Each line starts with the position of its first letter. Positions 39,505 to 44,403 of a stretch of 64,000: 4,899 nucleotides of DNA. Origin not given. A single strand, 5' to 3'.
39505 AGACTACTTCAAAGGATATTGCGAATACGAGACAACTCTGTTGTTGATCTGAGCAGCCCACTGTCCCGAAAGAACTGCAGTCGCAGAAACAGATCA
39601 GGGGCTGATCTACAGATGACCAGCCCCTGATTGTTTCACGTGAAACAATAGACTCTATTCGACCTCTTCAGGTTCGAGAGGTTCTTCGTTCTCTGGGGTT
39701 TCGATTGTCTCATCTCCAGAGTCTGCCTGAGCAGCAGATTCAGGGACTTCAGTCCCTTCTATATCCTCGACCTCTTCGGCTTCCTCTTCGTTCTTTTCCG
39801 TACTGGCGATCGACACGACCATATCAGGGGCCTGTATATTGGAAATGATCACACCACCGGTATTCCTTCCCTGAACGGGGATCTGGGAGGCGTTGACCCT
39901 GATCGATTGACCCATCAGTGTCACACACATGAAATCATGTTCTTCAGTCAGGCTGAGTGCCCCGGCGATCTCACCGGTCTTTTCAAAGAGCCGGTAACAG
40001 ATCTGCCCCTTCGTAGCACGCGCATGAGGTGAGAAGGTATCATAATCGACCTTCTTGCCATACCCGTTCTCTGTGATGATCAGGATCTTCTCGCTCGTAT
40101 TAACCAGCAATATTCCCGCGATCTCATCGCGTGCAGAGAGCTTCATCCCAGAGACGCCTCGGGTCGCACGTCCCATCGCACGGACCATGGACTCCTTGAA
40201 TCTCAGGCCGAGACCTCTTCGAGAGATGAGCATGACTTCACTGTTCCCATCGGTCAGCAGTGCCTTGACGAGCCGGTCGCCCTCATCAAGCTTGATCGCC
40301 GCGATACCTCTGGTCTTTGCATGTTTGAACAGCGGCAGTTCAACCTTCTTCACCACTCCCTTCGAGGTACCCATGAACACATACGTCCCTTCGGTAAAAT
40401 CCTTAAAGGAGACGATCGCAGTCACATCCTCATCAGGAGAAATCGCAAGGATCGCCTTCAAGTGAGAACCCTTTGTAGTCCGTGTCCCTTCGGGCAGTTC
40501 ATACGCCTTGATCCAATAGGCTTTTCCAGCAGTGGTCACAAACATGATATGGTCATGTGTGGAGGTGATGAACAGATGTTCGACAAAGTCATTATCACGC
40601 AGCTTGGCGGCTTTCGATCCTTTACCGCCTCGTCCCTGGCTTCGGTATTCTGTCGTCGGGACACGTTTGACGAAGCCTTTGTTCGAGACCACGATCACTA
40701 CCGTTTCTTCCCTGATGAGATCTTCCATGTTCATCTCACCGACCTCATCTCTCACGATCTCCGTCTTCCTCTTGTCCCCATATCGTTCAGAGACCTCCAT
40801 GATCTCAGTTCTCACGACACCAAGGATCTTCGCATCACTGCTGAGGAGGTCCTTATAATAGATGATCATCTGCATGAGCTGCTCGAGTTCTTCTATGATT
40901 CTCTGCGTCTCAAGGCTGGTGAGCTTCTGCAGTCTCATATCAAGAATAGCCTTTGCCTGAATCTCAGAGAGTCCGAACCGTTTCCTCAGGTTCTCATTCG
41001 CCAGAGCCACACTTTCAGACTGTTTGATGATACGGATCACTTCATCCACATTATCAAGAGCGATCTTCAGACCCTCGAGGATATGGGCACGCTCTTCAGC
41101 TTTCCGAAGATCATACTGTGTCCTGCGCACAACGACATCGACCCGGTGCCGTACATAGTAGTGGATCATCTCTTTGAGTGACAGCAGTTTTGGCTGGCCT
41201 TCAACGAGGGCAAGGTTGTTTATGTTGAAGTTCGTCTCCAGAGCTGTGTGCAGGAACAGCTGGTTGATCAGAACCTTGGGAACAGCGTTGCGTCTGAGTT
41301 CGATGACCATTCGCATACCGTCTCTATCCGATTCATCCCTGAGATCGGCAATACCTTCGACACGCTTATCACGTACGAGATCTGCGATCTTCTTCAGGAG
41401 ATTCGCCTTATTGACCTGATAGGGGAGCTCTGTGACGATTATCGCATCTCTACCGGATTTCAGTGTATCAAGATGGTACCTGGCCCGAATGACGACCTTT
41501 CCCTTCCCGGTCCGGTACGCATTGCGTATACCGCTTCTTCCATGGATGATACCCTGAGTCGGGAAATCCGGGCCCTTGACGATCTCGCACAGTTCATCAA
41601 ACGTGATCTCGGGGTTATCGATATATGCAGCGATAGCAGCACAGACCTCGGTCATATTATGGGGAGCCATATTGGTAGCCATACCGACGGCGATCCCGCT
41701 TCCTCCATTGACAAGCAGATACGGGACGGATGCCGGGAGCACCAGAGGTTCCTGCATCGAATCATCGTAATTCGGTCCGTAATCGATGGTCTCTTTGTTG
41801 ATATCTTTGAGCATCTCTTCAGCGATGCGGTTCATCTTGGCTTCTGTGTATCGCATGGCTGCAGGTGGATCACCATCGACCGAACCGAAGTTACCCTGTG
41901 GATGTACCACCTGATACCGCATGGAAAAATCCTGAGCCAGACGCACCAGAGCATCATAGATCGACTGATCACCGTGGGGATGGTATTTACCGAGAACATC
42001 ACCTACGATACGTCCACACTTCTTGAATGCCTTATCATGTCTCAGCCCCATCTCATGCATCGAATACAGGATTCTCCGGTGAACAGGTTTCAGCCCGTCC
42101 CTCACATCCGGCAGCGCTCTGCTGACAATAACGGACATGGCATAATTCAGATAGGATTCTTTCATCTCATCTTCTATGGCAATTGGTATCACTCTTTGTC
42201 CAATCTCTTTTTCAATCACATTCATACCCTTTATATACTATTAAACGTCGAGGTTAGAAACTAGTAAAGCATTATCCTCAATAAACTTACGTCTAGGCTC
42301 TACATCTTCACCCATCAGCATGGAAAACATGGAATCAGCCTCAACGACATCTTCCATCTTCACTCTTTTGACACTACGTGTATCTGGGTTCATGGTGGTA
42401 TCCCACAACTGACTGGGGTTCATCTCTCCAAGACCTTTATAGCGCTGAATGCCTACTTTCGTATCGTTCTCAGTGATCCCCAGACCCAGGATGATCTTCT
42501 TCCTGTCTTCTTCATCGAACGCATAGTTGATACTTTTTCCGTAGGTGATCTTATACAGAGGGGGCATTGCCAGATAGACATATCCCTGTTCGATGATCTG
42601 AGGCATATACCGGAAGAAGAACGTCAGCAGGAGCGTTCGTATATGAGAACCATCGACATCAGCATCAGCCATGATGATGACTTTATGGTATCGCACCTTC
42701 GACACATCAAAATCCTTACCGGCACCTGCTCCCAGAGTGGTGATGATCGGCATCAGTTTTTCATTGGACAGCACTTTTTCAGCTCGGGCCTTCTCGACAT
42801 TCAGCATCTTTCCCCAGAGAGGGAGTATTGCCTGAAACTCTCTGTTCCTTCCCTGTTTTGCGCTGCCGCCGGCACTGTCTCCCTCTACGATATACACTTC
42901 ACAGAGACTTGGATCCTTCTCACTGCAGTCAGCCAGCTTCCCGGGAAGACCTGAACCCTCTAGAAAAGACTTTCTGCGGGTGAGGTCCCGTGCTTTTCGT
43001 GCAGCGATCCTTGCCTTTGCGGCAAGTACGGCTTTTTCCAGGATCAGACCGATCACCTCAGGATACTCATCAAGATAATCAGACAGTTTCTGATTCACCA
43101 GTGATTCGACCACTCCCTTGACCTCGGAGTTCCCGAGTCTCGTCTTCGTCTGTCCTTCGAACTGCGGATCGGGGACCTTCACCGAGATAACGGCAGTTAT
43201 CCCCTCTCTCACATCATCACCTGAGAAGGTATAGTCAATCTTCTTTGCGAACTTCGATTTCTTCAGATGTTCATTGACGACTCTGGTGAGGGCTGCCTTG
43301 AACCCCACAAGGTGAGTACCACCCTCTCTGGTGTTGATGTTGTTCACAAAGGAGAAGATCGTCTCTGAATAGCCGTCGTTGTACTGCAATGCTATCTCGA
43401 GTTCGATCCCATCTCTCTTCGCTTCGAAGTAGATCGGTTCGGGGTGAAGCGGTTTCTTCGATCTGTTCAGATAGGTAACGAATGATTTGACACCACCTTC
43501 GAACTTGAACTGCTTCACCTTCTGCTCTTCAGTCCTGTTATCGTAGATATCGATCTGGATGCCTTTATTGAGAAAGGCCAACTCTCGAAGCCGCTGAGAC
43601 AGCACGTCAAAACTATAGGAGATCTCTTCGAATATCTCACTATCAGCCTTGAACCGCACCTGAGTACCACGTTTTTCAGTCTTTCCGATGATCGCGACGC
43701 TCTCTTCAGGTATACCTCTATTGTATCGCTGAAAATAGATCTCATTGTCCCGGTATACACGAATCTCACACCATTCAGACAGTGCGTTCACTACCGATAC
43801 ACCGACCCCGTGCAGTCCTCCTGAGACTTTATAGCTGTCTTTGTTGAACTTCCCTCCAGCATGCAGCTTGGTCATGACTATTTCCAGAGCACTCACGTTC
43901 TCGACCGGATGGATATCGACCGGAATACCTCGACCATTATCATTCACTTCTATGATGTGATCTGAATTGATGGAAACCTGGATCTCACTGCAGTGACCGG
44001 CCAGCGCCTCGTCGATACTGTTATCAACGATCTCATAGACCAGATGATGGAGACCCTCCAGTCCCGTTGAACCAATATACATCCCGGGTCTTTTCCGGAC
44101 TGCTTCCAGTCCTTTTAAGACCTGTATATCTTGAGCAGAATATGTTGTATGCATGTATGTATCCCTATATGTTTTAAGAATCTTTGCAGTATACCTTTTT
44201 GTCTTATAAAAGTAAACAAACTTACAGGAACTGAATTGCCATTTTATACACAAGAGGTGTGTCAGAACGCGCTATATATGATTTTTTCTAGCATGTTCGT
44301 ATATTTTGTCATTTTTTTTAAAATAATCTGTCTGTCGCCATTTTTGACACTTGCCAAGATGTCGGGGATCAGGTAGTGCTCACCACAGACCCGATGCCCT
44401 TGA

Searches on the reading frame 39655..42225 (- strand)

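Call 11: search_protein_families(library=pfam, proteins=[window:39655-42225:-])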
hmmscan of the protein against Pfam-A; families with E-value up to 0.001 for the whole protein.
window:39655-42225:- (856 aa): 2 families
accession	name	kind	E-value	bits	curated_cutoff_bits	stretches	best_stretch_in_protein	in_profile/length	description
PF00521.26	DNA_topoisoIV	-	1.6e-165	551.6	31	1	36-475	1-431/432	DNA gyrase/topoisomerase IV, subunit A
PF03989.18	DNA_gyraseA_C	-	5.9e-65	214.9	27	6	510-555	3-48/48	DNA gyrase C-terminal domain, beta-propeller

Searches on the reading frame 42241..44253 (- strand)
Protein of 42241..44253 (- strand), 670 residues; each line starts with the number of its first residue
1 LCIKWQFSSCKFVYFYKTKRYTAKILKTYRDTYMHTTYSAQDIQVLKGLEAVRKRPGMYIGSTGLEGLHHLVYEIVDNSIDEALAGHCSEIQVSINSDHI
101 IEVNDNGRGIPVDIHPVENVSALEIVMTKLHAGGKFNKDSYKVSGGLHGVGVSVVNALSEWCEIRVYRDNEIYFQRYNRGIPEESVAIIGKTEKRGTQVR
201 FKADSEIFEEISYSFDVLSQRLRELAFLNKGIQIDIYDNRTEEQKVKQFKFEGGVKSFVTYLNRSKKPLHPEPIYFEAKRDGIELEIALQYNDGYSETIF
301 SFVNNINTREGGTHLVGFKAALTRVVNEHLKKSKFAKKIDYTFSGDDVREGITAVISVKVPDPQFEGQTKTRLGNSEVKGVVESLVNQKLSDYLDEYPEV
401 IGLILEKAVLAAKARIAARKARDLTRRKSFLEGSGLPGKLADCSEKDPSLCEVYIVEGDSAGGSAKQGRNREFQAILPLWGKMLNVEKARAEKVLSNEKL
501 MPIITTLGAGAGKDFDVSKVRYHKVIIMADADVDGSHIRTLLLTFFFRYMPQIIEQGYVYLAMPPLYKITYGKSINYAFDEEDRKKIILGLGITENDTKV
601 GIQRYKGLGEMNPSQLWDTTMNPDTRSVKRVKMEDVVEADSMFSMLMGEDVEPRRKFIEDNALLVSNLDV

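Call 11: search_protein_families(library=pfam, proteins=[window:42241-44253:-])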
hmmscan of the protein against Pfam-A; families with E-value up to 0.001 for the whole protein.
window:42241-44253:- (670 aa): 4 families
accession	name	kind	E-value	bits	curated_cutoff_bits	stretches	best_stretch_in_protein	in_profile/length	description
PF00204.31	DNA_gyraseB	-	3e-63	212.8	27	1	254-423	1-172/173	DNA gyrase B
PF00986.26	DNA_gyraseB_C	-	1.7e-30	105.4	29.8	1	598-659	2-63/63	DNA gyrase B subunit, carboxyl terminus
PF02518.31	HATPase_c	-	4e-18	66.3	26.4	1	67-204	5-108/111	Histidine kinase-, DNA gyrase B-, and HSP90-like ATPase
PF01751.28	Toprim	-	6.4e-18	65.2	23.1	1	452-560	1-92/96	Toprim domain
